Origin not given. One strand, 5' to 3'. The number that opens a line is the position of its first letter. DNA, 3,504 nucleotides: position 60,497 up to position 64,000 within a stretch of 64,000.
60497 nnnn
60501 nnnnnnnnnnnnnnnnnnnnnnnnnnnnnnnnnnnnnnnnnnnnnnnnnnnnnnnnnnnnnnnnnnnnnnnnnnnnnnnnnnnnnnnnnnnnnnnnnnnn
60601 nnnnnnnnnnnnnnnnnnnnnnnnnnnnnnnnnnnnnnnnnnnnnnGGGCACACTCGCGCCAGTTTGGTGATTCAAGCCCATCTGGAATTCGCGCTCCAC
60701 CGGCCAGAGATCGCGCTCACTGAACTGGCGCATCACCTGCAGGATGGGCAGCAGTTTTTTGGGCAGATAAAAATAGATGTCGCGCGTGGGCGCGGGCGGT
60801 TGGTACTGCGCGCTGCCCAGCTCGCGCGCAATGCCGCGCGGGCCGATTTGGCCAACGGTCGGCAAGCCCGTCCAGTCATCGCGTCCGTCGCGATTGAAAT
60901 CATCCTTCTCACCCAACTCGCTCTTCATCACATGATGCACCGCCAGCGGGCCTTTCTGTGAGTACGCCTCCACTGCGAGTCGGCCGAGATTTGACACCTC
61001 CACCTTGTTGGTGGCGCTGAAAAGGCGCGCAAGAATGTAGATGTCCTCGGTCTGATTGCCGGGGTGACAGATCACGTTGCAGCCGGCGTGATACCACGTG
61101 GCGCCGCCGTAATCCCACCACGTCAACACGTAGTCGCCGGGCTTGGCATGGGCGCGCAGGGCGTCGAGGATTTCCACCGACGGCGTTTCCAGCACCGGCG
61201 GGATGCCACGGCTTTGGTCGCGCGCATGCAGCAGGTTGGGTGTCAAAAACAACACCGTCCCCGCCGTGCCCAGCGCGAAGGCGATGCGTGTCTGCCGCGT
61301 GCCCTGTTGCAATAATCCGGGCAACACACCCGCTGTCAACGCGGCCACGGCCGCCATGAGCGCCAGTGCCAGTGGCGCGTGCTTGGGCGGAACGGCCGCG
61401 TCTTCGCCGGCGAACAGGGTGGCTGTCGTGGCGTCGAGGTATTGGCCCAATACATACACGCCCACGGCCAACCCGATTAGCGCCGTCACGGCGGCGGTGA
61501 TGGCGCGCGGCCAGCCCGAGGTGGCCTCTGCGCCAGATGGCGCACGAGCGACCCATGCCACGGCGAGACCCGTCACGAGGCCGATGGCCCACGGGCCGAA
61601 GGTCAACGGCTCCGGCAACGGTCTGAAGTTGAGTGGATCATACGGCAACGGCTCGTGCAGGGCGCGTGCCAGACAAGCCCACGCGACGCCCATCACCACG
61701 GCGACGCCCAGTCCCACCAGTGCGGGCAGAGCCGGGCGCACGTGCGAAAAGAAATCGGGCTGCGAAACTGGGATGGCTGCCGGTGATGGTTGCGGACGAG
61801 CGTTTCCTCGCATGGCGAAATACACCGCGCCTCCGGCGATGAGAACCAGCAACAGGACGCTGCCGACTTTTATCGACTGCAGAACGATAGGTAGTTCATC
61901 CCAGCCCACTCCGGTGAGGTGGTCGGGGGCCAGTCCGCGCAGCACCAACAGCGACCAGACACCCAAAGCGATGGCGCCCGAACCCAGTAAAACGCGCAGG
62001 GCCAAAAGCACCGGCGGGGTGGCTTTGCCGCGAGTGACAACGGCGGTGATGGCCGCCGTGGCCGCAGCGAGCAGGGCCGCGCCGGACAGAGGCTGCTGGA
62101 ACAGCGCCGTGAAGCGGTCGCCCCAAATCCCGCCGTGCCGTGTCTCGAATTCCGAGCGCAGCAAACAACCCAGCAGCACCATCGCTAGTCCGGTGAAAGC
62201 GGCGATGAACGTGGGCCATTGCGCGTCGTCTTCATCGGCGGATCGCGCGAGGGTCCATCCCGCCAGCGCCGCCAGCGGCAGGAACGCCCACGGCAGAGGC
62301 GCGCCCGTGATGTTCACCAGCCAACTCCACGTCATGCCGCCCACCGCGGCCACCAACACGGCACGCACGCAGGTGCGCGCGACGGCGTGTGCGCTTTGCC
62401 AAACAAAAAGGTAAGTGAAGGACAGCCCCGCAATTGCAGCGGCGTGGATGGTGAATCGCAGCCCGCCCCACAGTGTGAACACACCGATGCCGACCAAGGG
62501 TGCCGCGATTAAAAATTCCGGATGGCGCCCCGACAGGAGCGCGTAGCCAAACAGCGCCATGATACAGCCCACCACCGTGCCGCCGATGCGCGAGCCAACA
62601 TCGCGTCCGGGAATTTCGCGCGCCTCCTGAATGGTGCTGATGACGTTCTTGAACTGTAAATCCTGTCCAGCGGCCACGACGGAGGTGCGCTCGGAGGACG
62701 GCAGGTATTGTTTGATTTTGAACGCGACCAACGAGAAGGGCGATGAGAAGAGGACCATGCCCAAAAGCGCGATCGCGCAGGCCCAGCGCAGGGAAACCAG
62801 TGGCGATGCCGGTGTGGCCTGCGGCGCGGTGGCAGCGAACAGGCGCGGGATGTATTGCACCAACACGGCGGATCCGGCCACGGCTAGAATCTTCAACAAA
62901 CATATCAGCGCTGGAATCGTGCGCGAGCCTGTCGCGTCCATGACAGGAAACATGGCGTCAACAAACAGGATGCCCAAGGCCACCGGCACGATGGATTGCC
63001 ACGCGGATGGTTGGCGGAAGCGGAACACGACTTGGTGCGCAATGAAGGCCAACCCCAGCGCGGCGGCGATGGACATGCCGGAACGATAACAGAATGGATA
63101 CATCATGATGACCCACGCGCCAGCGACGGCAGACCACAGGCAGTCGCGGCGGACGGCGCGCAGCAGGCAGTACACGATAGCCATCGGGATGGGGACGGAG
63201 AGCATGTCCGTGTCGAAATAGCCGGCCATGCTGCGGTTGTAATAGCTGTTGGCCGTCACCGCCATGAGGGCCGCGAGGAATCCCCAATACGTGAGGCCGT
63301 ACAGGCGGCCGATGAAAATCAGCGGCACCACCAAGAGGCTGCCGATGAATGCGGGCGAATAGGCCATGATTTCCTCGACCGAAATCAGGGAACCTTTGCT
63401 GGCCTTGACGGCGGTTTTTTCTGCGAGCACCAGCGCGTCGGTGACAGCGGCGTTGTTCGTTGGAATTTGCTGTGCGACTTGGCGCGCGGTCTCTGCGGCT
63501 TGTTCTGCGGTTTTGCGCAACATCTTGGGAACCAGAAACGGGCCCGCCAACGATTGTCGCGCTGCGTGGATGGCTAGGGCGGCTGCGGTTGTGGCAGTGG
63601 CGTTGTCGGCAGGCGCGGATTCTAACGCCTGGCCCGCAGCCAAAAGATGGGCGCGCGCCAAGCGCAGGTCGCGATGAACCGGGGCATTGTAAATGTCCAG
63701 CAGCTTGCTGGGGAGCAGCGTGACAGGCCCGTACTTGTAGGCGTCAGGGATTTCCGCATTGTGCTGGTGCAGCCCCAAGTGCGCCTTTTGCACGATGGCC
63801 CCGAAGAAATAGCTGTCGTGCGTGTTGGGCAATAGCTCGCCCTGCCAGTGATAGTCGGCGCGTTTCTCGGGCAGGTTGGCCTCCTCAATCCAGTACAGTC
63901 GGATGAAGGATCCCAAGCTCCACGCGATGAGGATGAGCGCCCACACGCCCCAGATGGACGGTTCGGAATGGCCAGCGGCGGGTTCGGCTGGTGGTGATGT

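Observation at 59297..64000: Bona fide PglB/STT3-type oligosaccharyltransferase in a PVC-like genome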

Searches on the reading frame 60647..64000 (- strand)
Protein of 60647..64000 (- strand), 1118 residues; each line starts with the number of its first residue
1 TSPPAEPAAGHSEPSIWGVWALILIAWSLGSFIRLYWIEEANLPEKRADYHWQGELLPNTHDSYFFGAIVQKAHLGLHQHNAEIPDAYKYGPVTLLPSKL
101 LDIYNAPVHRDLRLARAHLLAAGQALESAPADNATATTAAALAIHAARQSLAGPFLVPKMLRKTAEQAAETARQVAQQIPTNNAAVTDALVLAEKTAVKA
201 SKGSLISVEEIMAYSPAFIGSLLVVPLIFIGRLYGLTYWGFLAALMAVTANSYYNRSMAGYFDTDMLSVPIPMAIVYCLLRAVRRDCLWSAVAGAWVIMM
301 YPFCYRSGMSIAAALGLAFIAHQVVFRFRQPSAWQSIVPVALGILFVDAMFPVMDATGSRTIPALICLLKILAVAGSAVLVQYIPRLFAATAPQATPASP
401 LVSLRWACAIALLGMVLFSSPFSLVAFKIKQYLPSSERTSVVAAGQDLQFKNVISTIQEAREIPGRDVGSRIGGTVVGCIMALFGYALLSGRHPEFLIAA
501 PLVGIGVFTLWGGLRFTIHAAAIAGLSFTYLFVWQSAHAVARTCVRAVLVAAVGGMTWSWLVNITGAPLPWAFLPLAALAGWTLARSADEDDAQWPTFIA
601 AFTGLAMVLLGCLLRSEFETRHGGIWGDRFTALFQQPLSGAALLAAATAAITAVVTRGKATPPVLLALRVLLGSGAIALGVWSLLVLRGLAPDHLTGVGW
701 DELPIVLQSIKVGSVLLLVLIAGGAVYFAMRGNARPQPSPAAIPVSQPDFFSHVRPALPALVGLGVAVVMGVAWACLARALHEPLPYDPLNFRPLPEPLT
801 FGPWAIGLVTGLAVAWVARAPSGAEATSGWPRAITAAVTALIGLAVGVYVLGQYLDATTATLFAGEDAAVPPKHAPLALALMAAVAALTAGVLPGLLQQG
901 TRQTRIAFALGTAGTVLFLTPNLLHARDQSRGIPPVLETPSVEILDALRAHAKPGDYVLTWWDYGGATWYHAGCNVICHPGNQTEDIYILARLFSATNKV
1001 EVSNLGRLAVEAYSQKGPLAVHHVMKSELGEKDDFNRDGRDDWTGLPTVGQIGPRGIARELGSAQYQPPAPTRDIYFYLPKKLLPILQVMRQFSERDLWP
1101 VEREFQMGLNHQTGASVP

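Call 35: search_protein_representatives(protein=window:60647-64000:-)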
Query: 1118 residues. Proteins with E-value up to 0.001 (for the whole library): 522; up to 1e-10: 335; up to 1e-30: 123. The best 150 are listed.
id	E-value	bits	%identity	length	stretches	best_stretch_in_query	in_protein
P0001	0.0e+00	2459.5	100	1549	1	19-1118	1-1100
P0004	1.5e-220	751.5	41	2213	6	18-597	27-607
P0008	2.6e-192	658.0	41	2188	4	21-701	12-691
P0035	1.5e-99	350.8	40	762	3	206-544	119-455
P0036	7.3e-82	292.3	39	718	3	200-536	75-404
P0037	2.0e-80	287.5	40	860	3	210-531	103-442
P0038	5.3e-79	282.8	37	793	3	206-532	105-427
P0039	1.0e-78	281.9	40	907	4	205-465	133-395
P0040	8.9e-77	275.4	37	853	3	208-532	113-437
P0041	2.7e-76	273.8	37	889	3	211-529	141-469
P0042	6.0e-76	272.7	37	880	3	206-531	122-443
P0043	2.5e-74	267.3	34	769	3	206-531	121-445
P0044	2.8e-74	267.1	37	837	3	210-531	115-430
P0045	2.8e-73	263.8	38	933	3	208-533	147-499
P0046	3.5e-72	260.2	35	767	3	206-545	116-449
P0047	7.8e-72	259.1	37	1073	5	206-410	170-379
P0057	1.8e-61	224.8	37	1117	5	204-323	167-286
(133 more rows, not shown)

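Call 37: list_cluster_members(proteins=[P0035, P0036, P0037, P0038, P0039, P0040, P0041, P0045, P0047, P0057])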
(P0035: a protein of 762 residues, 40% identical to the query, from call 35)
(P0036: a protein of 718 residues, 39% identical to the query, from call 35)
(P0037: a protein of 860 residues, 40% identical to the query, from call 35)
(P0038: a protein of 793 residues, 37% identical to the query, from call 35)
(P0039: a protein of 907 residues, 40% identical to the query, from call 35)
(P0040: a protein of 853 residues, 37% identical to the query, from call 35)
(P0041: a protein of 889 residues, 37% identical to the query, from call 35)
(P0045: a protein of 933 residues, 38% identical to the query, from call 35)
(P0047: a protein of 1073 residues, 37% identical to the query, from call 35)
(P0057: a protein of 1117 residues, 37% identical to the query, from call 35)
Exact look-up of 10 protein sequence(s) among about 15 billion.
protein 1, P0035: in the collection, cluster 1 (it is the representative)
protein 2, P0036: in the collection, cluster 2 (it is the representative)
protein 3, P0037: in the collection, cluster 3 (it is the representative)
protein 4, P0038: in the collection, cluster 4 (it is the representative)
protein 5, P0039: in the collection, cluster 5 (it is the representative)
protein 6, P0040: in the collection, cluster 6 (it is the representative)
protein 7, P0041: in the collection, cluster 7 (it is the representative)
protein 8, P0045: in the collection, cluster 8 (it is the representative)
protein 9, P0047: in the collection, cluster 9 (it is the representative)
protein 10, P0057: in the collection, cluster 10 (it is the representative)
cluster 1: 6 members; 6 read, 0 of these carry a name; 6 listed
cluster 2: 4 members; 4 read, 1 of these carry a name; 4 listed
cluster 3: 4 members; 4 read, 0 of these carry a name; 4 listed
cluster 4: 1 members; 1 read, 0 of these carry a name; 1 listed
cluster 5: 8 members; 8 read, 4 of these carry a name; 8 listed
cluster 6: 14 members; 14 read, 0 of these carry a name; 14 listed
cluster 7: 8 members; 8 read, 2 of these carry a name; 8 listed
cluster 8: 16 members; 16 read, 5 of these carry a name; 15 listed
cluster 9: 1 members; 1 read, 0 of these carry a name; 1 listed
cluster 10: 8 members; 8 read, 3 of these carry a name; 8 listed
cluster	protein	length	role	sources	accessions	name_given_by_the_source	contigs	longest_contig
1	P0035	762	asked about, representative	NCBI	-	-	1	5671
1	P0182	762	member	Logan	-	-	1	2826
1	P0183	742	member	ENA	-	-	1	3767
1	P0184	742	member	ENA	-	-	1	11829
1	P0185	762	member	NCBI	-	-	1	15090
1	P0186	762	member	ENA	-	-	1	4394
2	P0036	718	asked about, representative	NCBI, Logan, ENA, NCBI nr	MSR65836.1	MAG: hypothetical protein EXS24_00490 [Pedosphaera sp.] | hypothetical protein [Pedosphaera sp.]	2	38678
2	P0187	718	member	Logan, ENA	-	-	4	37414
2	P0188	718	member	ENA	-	-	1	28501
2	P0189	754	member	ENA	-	-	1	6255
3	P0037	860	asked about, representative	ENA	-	-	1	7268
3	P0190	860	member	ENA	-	-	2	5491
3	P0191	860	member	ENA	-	-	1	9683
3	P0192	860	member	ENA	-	-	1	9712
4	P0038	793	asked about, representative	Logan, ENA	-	-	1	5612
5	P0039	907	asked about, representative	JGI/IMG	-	-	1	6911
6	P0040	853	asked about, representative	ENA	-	-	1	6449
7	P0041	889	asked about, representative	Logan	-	-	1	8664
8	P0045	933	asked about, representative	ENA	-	-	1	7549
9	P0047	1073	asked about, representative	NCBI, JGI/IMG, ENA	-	-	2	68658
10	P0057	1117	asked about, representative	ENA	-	-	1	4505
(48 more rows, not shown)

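Call 60: predict_structure(alignment_id=A2)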
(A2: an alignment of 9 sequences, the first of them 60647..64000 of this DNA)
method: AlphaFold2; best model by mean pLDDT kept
length: 1118 residues; sequences in the alignment: 9
mean_pLDDT: 47.3   pTM: 0.40
mean pLDDT of the five models: 47.3, 45.4, 45.2, 45.1, 40.3
residues with pLDDT >= 90: 0; 70-90: 143; 50-70: 220; < 50: 755
segments of 3 or more residues with pLDDT < 50: 1-43, 46-74, 76-93, 251-268, 352-362, 392-397, 420-538, 560-571, 588-596, 609-641, 657-668, 671-675, 678-680, 682-837, 850-910, 912-1037, 1039-1118
pLDDT, mean of each block of 10 residues (from residue 1): 33 41 43 39 46 34 39 43 44 56 70 85 77 67 80 57 74 76 77 86 59 52 56 53 54 42 42 64 71 75 54 70 73 81 70 39 59 75 66 51 75 64 34 26 25 26 34 40 39 39 41 37 46 43 52 53 43 54 52 48 51 39 31 39 54 51 46 49 46 31 35 43 44 33 29 36 45 44 32 29 40 44 38 48 51 44 32 36 45 44 46 46 41 30 38 33 25 29 33 37 45 42 44 45 46 43 41 27 31 27 34 35
secondary structure, 60 per line:
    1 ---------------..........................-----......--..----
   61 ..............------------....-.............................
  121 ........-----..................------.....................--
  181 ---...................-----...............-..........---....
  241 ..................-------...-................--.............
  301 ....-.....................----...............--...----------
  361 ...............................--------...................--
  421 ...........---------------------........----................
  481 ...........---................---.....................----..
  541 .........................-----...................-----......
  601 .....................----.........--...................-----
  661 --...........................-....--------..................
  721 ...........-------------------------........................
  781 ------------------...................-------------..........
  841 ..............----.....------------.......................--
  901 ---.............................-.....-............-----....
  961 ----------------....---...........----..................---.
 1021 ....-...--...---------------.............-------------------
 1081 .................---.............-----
elements in order (helices of 4 or more, strands of 3 or more residues): H16-41 H47-50 H61-74 H87-90 H92-128 H134-151 H158-178 H184-202 H208-222 H224-233 H237-258 H270-285 H288-304 H306-326 H331-345 H361-391 H400-418 H421-431 H453-460 H465-491 H495-510 H514-534 H539-565 H571-589 H595-621 H626-634 H637-655 H663-689 H691-694 H703-731 H757-780 H799-817 H831-854 H859-863 H876-898 H904-932 H934-938 H940-951 E957-960 E977-980 H984-994 H999-1016 H1020-1024 H1049-1061 H1081-1097 H1101-1113

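Call 65: search_protein_families(library=pfam, proteins=[P0057, P0047, P0045, P0039, P0036], max_evalue=0.01)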
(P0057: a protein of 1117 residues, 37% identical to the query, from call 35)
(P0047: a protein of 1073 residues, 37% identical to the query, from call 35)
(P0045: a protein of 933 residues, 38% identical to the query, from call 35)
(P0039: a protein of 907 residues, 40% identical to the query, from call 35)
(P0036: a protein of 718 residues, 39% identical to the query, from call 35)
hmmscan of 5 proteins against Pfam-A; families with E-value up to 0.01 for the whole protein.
P0057 (1117 aa): 2 families
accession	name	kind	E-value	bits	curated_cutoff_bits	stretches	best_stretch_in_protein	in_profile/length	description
PF21436.2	STT3-PglB_core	-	1.1e-22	81.4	23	1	654-788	2-129/131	STT3/PglB/AglB core domain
PF02516.20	STT3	-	1.4e-19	71.3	24.5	1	156-274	75-198/405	Oligosaccharyl transferase STT3, N-terminal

P0047 (1073 aa): 2 families
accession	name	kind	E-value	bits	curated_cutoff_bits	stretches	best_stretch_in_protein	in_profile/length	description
PF21436.2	STT3-PglB_core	-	5.6e-21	75.9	23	1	650-787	2-129/131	STT3/PglB/AglB core domain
PF02516.20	STT3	-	8.5e-16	58.9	24.5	1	155-318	77-240/405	Oligosaccharyl transferase STT3, N-terminal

P0045 (933 aa): 2 families
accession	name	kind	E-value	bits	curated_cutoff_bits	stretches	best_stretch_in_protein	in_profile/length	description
PF21436.2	STT3-PglB_core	-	9.6e-27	94.5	23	1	587-714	2-130/131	STT3/PglB/AglB core domain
PF02516.20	STT3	-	6.3e-18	65.9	24.5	1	144-267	91-215/405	Oligosaccharyl transferase STT3, N-terminal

P0039 (907 aa): 2 families
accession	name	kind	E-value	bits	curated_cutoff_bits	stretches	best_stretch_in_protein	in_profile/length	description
PF21436.2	STT3-PglB_core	-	7e-23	82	23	1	581-707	2-131/131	STT3/PglB/AglB core domain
PF02516.20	STT3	-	7.5e-17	62.4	24.5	1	131-227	89-187/405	Oligosaccharyl transferase STT3, N-terminal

P0036 (718 aa): 2 families
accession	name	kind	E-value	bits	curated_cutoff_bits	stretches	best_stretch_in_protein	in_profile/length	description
PF02516.20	STT3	-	2e-22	80.7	24.5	1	72-401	78-365/405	Oligosaccharyl transferase STT3, N-terminal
PF21436.2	STT3-PglB_core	-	9.1e-22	78.4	23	1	461-588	2-130/131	STT3/PglB/AglB core domain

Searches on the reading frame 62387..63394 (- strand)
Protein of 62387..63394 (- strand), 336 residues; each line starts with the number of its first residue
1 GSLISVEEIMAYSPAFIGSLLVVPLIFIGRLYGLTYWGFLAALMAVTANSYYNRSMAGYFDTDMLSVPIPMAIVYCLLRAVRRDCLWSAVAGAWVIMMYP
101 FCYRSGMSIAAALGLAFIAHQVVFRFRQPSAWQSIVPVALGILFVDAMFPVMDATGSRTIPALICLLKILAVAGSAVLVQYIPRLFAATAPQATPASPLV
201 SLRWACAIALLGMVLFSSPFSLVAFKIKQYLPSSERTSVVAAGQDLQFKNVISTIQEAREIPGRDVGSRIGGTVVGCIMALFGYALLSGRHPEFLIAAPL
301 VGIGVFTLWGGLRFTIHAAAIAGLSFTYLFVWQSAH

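Call 39: find_homologous_proteins(query=window:62387-63394:-, max_evalue=1e-10)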
Query window:62387-63394:- (336 aa): 1 proteins with E <= 1e-10 among 8000 candidates.
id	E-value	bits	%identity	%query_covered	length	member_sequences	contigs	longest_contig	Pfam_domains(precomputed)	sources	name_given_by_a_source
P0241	3.5e-27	114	29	94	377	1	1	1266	PF02516.21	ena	-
